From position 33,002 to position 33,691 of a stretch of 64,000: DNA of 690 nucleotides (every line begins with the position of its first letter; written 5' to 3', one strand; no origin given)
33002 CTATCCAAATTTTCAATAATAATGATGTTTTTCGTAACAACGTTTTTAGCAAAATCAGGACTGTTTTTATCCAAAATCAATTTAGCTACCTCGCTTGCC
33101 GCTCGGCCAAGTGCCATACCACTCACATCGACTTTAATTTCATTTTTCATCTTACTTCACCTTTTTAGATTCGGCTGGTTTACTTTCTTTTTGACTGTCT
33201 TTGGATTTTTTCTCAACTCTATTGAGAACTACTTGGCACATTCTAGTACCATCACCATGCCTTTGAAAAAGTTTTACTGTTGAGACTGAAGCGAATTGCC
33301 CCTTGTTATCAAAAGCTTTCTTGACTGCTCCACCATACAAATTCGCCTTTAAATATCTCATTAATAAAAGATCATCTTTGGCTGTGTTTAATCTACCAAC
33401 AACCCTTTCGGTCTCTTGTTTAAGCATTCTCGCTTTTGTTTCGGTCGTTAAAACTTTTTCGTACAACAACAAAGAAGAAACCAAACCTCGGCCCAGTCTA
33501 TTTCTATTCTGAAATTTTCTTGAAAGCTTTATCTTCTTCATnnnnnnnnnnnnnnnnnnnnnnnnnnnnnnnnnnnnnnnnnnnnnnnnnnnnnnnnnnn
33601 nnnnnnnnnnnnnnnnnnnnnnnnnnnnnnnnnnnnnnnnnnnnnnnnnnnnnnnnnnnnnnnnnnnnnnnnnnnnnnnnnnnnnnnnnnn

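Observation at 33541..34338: RNA polymerase alpha subunit lacking the C-terminal domain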

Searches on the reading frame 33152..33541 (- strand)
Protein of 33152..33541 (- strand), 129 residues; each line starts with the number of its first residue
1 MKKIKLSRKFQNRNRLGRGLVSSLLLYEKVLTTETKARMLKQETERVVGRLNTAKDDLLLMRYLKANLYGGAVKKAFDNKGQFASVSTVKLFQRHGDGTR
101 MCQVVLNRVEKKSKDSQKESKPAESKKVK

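Call 4: search_protein_families(library=pfam, proteins=[window:33152-33541:-], max_evalue=1)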
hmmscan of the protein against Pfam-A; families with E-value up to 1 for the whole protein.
window:33152-33541:- (129 aa): 1 family
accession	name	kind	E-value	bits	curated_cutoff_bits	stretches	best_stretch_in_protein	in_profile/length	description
PF01196.24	Ribosomal_L17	-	2.9e-05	25.3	27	1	18-104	3-94/97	Ribosomal protein L17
